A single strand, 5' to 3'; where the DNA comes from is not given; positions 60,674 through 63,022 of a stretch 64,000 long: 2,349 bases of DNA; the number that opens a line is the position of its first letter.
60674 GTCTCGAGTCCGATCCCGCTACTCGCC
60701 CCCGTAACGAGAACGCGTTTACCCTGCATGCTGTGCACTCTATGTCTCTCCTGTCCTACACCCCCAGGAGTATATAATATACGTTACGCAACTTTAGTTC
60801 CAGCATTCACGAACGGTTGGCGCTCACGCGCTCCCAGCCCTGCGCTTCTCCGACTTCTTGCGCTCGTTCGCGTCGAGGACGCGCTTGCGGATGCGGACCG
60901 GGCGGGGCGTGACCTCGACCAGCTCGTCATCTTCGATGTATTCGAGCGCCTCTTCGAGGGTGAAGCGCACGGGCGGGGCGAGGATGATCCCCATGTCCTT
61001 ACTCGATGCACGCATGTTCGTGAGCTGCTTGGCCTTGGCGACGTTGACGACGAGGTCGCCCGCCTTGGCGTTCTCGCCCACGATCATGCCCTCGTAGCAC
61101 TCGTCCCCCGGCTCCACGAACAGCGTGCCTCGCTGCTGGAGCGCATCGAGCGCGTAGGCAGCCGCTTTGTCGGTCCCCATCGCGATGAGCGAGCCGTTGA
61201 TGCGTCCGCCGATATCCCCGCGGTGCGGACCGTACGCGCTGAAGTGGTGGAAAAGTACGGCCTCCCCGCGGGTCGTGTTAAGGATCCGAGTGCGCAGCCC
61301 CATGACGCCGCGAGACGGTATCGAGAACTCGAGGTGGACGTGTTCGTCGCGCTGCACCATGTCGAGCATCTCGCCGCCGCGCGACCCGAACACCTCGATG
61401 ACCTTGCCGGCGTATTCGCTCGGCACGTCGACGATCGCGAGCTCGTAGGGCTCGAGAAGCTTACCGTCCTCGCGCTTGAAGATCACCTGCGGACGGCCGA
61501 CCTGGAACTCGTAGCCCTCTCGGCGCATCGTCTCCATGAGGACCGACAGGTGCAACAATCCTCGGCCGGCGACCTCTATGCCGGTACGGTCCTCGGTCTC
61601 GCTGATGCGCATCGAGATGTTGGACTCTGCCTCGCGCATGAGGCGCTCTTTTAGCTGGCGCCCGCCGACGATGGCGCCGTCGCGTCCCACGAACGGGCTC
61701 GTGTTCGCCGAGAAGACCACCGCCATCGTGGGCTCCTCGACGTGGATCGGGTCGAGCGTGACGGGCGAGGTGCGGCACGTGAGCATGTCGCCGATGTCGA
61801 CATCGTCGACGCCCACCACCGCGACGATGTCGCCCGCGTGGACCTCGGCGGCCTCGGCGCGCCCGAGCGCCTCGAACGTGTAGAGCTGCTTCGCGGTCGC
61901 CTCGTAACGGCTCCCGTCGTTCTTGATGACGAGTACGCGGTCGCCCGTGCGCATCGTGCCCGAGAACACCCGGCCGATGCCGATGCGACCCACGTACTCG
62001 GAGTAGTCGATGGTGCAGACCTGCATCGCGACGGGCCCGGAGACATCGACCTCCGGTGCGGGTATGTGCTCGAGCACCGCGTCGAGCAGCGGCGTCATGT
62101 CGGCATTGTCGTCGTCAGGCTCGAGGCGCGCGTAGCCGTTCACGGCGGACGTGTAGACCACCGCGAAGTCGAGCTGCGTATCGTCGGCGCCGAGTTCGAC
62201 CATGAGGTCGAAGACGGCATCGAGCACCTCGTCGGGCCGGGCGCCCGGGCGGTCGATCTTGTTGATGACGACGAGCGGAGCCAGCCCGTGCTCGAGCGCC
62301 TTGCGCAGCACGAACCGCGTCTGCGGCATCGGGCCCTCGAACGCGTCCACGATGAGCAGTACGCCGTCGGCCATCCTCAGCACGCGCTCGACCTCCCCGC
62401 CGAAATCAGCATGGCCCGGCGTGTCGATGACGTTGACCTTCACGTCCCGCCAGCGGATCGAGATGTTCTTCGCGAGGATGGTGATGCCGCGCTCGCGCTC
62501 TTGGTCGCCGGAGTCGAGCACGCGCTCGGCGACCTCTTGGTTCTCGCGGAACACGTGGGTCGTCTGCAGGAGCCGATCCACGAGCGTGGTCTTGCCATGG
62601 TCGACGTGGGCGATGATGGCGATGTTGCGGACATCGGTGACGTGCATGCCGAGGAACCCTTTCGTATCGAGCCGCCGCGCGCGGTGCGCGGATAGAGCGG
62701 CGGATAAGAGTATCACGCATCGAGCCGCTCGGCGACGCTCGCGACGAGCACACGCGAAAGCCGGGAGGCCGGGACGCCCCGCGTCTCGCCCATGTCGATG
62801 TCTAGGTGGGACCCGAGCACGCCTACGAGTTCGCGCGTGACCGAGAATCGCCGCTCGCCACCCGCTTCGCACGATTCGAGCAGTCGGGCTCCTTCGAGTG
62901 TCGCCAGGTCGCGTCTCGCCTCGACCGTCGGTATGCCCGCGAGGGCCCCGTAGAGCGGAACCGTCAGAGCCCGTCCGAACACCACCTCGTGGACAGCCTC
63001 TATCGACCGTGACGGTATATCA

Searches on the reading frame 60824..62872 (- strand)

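Call 55: search_protein_families(library=ncbifam, proteins=[window:60824-62872:-], max_evalue=1e-10)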
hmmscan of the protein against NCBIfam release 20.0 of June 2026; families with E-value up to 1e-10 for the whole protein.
window:60824-62872:- (682 aa): 32 families (the best 25 are shown)
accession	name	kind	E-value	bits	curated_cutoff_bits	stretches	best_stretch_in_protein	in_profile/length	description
TIGR01394.1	TypA_BipA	equivalog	5.7e-256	850.4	757.3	1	81-673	1-594/594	translational GTPase TypA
NF007583.0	PRK10218.1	equivalog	2.4e-208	693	1260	1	79-676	3-602/607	ribosome-dependent GTPase TypA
TIGR00484.1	EF-G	equivalog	5.5e-61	206.6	659.4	2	76-238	5-166/691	elongation factor G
TIGR01393.1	lepA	equivalog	2.9e-60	204.3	533.9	1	80-546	2-474/595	translation elongation factor 4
TIGR00490.1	aEF-2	equivalog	3.3e-60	204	738.45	2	64-208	2-150/720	elongation factor EF-2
NF012153.1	tet_protect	equivalog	1.5e-55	188.7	775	1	83-223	2-144/614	tetracycline resistance ribosomal protection protein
NF009381.0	PRK12740.1-5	subfamily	1.4e-52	179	583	2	78-220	6-150/692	elongation factor G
NF000120.3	47473_otr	exception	1.1e-44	153.1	900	1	83-223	4-146/608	tetracycline resistance ribosomal protection protein Otr(A)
NF009377.1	PRK12740.1-1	equivalog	1e-38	133.2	890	2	78-220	10-154/700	elongation factor G-like protein EF-G2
NF009891.0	PRK13351.1-1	equivalog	1.2e-35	123.3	597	2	78-220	6-150/681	elongation factor G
NF033148.1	tet_protect_M_W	exception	5.7e-34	117.4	1100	1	81-220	3-144/639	TetM/TetW/TetO/TetS family tetracycline resistance ribosomal protection protein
NF009379.0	PRK12740.1-3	equivalog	2.9e-33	115.4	513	2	79-220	6-149/674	elongation factor G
NF012154.0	tet_protect_Q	exception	2.5e-30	105.3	1425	1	81-214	3-138/638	tetracycline resistance ribosomal protection protein Tet(Q)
NF058620.1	EFG2_Bacteroid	exception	7.9e-29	100.5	1000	1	79-220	7-150/717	elongation factor G2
NF001964.0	PRK00741.1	equivalog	1.8e-28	99.3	473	1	77-222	8-159/529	peptide chain release factor 3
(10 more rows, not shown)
